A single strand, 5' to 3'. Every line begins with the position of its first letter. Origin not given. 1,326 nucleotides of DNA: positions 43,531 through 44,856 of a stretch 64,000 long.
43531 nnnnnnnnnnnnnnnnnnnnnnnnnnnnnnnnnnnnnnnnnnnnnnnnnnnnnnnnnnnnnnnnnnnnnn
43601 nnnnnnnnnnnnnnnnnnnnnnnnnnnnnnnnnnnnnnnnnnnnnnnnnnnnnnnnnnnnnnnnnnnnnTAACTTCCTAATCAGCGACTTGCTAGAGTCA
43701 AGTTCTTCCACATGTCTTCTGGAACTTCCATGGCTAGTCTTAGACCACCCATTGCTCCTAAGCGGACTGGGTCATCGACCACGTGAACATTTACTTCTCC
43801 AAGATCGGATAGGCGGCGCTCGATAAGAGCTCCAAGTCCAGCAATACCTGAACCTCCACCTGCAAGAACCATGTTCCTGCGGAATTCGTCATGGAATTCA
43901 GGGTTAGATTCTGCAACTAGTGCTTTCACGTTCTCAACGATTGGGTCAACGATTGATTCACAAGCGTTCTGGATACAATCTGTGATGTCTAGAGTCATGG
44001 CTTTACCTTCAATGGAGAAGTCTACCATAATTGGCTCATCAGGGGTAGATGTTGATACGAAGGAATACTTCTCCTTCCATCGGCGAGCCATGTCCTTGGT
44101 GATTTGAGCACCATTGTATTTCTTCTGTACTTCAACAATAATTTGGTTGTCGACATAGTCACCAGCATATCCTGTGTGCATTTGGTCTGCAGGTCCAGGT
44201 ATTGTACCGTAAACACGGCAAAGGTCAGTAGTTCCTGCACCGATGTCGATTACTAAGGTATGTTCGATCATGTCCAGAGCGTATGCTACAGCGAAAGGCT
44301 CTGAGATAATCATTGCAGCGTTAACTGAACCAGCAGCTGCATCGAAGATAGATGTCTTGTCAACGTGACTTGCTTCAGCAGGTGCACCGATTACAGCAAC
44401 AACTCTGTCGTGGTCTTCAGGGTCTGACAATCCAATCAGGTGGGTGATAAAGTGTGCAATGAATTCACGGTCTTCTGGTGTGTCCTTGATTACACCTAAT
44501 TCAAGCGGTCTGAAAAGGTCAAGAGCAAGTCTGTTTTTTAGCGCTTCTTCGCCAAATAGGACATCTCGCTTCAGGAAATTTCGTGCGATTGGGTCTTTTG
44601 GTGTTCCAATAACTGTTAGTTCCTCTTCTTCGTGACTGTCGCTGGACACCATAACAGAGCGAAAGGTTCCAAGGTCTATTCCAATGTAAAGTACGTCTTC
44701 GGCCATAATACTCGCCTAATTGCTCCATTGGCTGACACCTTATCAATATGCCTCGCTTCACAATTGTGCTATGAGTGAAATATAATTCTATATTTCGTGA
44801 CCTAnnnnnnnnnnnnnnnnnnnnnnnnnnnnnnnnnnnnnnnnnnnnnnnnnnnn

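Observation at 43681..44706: MamK-like actin in a marine archaeon with no magnetosome genes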

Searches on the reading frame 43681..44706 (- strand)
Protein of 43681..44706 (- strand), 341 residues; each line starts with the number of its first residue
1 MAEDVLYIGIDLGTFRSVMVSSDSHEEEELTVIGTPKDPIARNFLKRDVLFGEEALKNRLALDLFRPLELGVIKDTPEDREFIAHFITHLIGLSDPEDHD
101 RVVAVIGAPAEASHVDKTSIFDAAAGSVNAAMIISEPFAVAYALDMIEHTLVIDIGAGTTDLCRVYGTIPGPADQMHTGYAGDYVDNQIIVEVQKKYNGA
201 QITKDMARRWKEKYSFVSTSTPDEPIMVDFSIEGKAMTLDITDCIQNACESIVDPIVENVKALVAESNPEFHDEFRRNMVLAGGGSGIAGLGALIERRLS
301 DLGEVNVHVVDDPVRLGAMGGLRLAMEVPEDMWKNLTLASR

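Call 3: search_protein_families(library=pfam, proteins=[window:43681-44706:-], max_evalue=0.01)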
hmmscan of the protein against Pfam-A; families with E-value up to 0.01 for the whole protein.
window:43681-44706:- (341 aa): 6 families
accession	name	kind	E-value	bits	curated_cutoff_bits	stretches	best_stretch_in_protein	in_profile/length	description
PF06723.19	MreB_Mbl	-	3.5e-26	92.2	27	1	8-324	4-318/327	MreB/Mbl protein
PF25229.1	Salactin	-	4.8e-15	55.9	27.1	1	8-326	4-332/335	Salactin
PF00022.25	Actin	-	5.8e-08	32.2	27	1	29-195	44-189/410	Actin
PF25216.1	Volactin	-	2.4e-07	31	35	1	52-321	62-317/321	Volactin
PF21522.3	MreB-like_C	-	0.0012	19.8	27.8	0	152-287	1-115/123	Archaeal actin homologue MreB-like, C-terminal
PF00012.26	HSP70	-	0.0028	16.4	20.6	0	104-269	136-322/599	Hsp70 protein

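Call 4: search_protein_families(library=ncbifam, proteins=[window:43681-44706:-], max_evalue=0.01)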
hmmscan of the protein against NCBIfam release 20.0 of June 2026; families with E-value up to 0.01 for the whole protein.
window:43681-44706:- (341 aa): 14 families
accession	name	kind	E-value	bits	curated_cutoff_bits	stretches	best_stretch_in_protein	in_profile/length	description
NF040964.1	MamK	subfamily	4.8e-108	361.1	400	1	6-337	1-331/335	MamK family actin-like protein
NF053558.1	BeeR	equivalog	7.4e-63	212.6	530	1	6-336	1-348/349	BeeR family actin-like protein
NF010539.0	PRK13927.1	subfamily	1.1e-26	93.6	293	1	8-323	9-324/339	rod shape-determining protein MreB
TIGR00904.1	mreB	subfamily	4.5e-23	81.8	365.75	1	61-321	61-322/334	MreB/Mrl family cell shape determining protein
NF053533.1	salactin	equivalog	9.1e-18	64.4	400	1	8-326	4-333/335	actin-like salactin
NF010540.1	PRK13929.1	exception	3.9e-17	62.3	515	1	7-322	6-321/334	rod-share determining protein MreBH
NF011660.0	PRK15080.1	equivalog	9.8e-08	31.5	182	1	124-161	118-154/277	ethanolamine utilization protein EutJ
TIGR01174.1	ftsA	equivalog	2.3e-07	30.2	175.85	1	151-299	199-338/371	cell division protein FtsA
TIGR01991.1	HscA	equivalog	1.1e-05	24.1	708.55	1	100-286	129-324/600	Fe-S protein assembly chaperone HscA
TIGR02529.1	EutJ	subfamily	0.00016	21.3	152.1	1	123-163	84-123/239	ethanolamine utilization protein EutJ family protein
NF003520.0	PRK05183.1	subfamily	0.00019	20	620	1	102-261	151-321/621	Fe-S protein assembly chaperone HscA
NF001413.0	PRK00290.1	equivalog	0.0012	17.3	648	0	104-205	136-247/625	molecular chaperone DnaK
TIGR02350.1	prok_dnaK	equivalog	0.0026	16.2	822.55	0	104-205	133-246/596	molecular chaperone DnaK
NF010498.0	PRK13917.1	equivalog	0.009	15.3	417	0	150-268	187-290/344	plasmid segregation protein ParM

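Call 5: search_solved_structures(query=window:43681-44706:-, max_evalue=0.001, show_alignments=2)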
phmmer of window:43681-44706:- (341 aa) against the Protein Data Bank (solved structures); distinct sequences matched with E-value up to 0.001: 18.
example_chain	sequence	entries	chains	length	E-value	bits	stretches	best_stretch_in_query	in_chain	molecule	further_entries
5ljw_A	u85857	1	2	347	5.9e-74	252.4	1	2-336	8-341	Actin-like ATPase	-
5jyg_A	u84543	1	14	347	5.5e-73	249.2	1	2-336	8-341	Actin-like ATPase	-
5ljv_A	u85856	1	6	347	7.6e-73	248.7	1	2-336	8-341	Actin-like ATPase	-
8r2n_A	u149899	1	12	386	1.3e-42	149.3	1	7-335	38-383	Actin/actin family protein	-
4czl_A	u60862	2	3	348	5.7e-14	55.2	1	61-329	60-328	ROD SHAPE-DETERMINING PROTEIN MREB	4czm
1jce_A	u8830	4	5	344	2.3e-13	53.2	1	8-299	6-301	ROD SHAPE-DETERMINING PROTEIN MREB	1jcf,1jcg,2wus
4czf_A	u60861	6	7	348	2.4e-13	53.2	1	61-329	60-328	ROD SHAPE-DETERMINING PROTEIN MREB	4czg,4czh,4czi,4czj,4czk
4cze_A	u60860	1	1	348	6.6e-13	51.7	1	61-329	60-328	ROD SHAPE-DETERMINING PROTEIN MREB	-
6i4k_A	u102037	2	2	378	4.3e-06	29.3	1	4-224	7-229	Actin-1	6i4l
6i4g_A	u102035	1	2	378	8.2e-06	28.4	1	4-224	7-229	Actin-1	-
7aln_A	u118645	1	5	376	1.1e-05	28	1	4-224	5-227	Actin-1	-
7bvy_A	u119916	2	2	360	1.1e-05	28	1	63-289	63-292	Cell shape determining protein MreB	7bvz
4cbu_A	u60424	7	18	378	1.1e-05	27.9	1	4-224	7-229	Actin-1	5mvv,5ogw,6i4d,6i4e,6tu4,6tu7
6i4f_A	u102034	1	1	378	1.2e-05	27.9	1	4-224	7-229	Actin-1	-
6i4h_A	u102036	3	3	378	1.6e-05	27.5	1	4-224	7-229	Actin-1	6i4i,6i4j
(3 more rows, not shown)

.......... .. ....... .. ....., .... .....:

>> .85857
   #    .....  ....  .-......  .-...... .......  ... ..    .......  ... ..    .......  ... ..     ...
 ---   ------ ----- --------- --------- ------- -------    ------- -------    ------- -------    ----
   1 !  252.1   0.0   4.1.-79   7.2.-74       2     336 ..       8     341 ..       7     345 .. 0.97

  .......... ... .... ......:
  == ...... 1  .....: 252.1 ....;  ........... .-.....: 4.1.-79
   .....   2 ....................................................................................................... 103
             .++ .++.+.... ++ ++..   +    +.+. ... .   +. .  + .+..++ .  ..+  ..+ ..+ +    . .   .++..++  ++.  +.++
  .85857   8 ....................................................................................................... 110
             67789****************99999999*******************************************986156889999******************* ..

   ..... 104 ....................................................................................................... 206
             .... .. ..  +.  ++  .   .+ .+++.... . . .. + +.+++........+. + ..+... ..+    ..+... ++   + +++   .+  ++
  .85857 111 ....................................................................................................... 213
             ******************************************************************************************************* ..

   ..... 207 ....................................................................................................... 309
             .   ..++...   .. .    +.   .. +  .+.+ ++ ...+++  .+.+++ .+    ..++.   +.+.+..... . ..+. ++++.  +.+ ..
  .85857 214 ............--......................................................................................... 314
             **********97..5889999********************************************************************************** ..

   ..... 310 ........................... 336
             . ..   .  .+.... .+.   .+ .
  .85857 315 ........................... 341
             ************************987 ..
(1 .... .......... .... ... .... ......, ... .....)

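Call 6: find_homologous_proteins(query=window:43681-44706:-, max_evalue=1e-10)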
Query window:43681-44706:- (341 aa): 3933 proteins with E <= 1e-10 among 8000 candidates; the best 120 are listed.
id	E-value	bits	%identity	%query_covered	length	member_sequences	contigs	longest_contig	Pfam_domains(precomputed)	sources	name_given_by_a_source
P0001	2.7e-222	755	99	100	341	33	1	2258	PF25216.1,PF06723.20,PF25229.2,PF00022.26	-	-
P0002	2.4e-220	748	99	100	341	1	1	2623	PF25216.1,PF06723.20,PF25229.2,PF00022.26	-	-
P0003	3.9e-220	748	99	100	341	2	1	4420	PF25216.1,PF06723.20,PF25229.2,PF00022.26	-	-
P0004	9.3e-216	733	96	100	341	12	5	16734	PF25216.1,PF06723.20,PF25229.2,PF00022.26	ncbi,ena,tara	tara:strand:+ start:725 stop:1750 length:1026 start_codon:yes stop_codon:yes gene_type:complete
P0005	5.8e-214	727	94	100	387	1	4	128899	PF25216.1,PF06723.20,PF25229.2,PF00022.26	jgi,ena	jgi:rod shape-determining protein MreB and related proteins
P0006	2.6e-209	712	92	100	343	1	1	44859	PF06723.20,PF25229.2,PF00022.26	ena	-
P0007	2.1e-208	709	92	100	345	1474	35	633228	PF25216.1,PF06723.20,PF25229.2,PF00022.26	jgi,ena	jgi:rod shape-determining protein MreB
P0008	1.1e-207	707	92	100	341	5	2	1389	PF25216.1,PF06723.20,PF25229.2,PF00022.26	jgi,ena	-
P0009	1.7e-207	706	91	100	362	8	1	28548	PF25216.1,PF06723.20,PF25229.2,PF00022.26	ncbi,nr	ncbi:MAG: hypothetical protein CXT71_06620 [Methanobacteriota archaeon]|nr:MAG: hypothetical protein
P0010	2.4e-202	689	89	100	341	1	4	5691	PF25216.1,PF06723.20,PF25229.2,PF21522.4,PF00022.26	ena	-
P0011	2.9e-202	689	90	100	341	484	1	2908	PF25216.1,PF06723.20,PF25229.2,PF00022.26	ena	-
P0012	6.1e-202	688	90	100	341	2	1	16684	PF25216.1,PF06723.20,PF25229.2,PF21522.4,PF00022.26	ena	-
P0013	8.0e-202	687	89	100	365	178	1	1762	PF25216.1,PF06723.20,PF25229.2,PF00022.26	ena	-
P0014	1.5e-201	687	90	100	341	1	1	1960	PF06723.20,PF25229.2,PF00022.26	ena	-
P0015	2.5e-201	686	89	100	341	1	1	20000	PF25216.1,PF06723.20,PF25229.2,PF21522.4,PF00022.26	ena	-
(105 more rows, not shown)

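Call 24: search_protein_representatives(protein=window:43681-44706:-)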
Query: 341 residues. Proteins with E-value up to 0.001 (for the whole library): 1227; up to 1e-10: 493; up to 1e-30: 147. The best 150 are listed.
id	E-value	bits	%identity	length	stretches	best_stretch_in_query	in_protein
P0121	2.1e-131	454.3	93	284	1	1-222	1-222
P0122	2.5e-109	381.8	94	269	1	1-187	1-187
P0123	3.3e-104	365.0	87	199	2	87-253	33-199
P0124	1.5e-95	336.5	49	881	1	4-336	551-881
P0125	1.3e-94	333.5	48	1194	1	3-336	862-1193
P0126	1.8e-94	333.0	49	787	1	3-336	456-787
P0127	2.7e-93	329.1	47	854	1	3-337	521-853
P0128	4.4e-92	325.1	48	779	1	2-335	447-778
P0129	1.6e-91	323.3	45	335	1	3-335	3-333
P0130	1.7e-89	316.6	45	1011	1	3-336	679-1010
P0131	2.9e-89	315.8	47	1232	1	4-335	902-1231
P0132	7.4e-89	314.5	47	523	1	4-335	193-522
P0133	1.5e-88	313.5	47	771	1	4-335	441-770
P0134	2.2e-88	313.0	44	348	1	5-338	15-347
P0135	4.8e-88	311.8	48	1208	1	4-335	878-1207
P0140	2.3e-83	296.5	45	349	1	3-334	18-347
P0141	2.4e-83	296.4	44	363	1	4-336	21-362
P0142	9.5e-82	291.2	42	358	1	4-336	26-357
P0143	5.0e-78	278.9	43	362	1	3-335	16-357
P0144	1.7e-75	270.6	42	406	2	72-334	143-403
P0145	3.9e-74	266.2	43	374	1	3-336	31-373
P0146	3.4e-73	263.1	42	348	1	2-336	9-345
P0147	3.2e-70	253.3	41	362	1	3-337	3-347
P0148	7.9e-69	248.7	41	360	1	4-338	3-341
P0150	2.4e-66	240.5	38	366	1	3-334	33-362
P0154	3.8e-64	233.3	41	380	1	3-335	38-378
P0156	5.5e-63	229.5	36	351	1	4-335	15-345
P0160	1.2e-61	225.0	38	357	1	7-336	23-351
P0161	4.7e-61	223.2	36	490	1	5-335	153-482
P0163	9.5e-58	212.3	36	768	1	6-336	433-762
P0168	2.7e-56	207.5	36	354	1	6-336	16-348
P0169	6.2e-56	206.3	37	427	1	6-336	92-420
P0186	3.0e-51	190.9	33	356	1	4-336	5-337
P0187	3.2e-51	190.8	34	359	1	2-335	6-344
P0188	6.5e-51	189.8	34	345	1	3-337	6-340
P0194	1.8e-46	175.3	31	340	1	3-335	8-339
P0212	2.3e-40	155.2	30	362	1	5-337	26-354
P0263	3.2e-31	125.1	26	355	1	3-336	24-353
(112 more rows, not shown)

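Call 26: list_cluster_members(proteins=[P0124, P0125, P0131, P0132, P0134, P0140, P0141, P0142, P0143, P0145])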
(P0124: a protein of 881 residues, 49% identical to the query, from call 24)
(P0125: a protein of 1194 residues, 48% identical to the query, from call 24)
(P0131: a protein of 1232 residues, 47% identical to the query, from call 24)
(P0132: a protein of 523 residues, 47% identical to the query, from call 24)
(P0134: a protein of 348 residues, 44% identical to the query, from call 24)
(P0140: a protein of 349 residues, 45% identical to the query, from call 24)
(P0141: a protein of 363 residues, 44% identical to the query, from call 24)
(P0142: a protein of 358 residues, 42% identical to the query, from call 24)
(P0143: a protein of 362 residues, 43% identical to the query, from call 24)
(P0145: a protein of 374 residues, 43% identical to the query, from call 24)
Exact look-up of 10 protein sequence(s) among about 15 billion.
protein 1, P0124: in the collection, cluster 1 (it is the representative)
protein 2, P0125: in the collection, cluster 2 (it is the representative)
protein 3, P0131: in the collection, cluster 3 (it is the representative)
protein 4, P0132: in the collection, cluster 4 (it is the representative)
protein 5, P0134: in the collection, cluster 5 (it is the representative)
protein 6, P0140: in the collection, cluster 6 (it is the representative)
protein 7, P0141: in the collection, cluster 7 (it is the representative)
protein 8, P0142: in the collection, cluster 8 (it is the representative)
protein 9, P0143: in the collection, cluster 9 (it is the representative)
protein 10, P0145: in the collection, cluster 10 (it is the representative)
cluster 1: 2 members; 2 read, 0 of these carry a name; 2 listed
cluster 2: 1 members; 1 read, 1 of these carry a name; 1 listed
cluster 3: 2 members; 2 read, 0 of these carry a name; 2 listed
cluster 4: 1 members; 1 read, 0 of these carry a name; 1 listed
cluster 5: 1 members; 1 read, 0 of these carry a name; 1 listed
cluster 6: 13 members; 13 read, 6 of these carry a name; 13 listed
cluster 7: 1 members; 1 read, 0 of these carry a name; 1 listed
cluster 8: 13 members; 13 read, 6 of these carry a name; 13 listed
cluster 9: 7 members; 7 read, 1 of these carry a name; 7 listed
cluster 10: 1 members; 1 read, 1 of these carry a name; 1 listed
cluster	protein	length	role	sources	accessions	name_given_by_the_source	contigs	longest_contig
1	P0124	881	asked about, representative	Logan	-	-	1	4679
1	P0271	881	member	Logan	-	-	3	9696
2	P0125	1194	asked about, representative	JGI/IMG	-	rod shape-determining protein MreB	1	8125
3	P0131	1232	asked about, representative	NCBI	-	-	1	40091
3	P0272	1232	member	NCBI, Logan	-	-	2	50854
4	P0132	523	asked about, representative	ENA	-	-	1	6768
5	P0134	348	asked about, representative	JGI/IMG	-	-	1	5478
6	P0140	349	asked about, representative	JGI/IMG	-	rod shape-determining protein MreB and related proteins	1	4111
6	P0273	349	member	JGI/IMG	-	rod shape-determining protein MreB and related proteins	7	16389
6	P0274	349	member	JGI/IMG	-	rod shape-determining protein MreB and related proteins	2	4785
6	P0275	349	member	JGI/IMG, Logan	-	rod shape-determining protein MreB and related proteins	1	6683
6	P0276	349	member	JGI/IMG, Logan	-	rod shape-determining protein MreB and related proteins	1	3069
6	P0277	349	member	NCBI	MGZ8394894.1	MAG: MamK family actin-like protein [Nitrospira sp.]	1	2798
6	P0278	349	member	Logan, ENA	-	-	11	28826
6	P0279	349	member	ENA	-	-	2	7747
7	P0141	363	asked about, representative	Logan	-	-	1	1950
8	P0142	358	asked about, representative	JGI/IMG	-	-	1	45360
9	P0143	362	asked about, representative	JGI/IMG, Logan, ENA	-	-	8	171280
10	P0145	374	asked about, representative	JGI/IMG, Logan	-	rod shape-determining protein MreB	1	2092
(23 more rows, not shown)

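Call 29: search_solved_structures(query=window:43681-44706:-, max_evalue=1e-10, show_alignments=5)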
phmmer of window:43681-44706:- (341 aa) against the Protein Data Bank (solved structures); distinct sequences matched with E-value up to 1e-10: 8.
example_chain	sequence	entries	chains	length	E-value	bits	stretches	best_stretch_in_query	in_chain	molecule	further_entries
5ljw_A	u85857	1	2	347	5.9e-74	252.4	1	2-336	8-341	Actin-like ATPase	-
5jyg_A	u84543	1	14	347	5.5e-73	249.2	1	2-336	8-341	Actin-like ATPase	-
5ljv_A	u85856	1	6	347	7.6e-73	248.7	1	2-336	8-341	Actin-like ATPase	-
8r2n_A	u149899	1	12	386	1.3e-42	149.3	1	7-335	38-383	Actin/actin family protein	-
4czl_A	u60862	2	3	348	5.7e-14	55.2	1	61-329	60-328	ROD SHAPE-DETERMINING PROTEIN MREB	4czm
1jce_A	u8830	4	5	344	2.3e-13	53.2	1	8-299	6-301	ROD SHAPE-DETERMINING PROTEIN MREB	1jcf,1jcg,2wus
4czf_A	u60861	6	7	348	2.4e-13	53.2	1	61-329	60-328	ROD SHAPE-DETERMINING PROTEIN MREB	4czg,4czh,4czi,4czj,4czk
4cze_A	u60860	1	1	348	6.6e-13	51.7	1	61-329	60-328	ROD SHAPE-DETERMINING PROTEIN MREB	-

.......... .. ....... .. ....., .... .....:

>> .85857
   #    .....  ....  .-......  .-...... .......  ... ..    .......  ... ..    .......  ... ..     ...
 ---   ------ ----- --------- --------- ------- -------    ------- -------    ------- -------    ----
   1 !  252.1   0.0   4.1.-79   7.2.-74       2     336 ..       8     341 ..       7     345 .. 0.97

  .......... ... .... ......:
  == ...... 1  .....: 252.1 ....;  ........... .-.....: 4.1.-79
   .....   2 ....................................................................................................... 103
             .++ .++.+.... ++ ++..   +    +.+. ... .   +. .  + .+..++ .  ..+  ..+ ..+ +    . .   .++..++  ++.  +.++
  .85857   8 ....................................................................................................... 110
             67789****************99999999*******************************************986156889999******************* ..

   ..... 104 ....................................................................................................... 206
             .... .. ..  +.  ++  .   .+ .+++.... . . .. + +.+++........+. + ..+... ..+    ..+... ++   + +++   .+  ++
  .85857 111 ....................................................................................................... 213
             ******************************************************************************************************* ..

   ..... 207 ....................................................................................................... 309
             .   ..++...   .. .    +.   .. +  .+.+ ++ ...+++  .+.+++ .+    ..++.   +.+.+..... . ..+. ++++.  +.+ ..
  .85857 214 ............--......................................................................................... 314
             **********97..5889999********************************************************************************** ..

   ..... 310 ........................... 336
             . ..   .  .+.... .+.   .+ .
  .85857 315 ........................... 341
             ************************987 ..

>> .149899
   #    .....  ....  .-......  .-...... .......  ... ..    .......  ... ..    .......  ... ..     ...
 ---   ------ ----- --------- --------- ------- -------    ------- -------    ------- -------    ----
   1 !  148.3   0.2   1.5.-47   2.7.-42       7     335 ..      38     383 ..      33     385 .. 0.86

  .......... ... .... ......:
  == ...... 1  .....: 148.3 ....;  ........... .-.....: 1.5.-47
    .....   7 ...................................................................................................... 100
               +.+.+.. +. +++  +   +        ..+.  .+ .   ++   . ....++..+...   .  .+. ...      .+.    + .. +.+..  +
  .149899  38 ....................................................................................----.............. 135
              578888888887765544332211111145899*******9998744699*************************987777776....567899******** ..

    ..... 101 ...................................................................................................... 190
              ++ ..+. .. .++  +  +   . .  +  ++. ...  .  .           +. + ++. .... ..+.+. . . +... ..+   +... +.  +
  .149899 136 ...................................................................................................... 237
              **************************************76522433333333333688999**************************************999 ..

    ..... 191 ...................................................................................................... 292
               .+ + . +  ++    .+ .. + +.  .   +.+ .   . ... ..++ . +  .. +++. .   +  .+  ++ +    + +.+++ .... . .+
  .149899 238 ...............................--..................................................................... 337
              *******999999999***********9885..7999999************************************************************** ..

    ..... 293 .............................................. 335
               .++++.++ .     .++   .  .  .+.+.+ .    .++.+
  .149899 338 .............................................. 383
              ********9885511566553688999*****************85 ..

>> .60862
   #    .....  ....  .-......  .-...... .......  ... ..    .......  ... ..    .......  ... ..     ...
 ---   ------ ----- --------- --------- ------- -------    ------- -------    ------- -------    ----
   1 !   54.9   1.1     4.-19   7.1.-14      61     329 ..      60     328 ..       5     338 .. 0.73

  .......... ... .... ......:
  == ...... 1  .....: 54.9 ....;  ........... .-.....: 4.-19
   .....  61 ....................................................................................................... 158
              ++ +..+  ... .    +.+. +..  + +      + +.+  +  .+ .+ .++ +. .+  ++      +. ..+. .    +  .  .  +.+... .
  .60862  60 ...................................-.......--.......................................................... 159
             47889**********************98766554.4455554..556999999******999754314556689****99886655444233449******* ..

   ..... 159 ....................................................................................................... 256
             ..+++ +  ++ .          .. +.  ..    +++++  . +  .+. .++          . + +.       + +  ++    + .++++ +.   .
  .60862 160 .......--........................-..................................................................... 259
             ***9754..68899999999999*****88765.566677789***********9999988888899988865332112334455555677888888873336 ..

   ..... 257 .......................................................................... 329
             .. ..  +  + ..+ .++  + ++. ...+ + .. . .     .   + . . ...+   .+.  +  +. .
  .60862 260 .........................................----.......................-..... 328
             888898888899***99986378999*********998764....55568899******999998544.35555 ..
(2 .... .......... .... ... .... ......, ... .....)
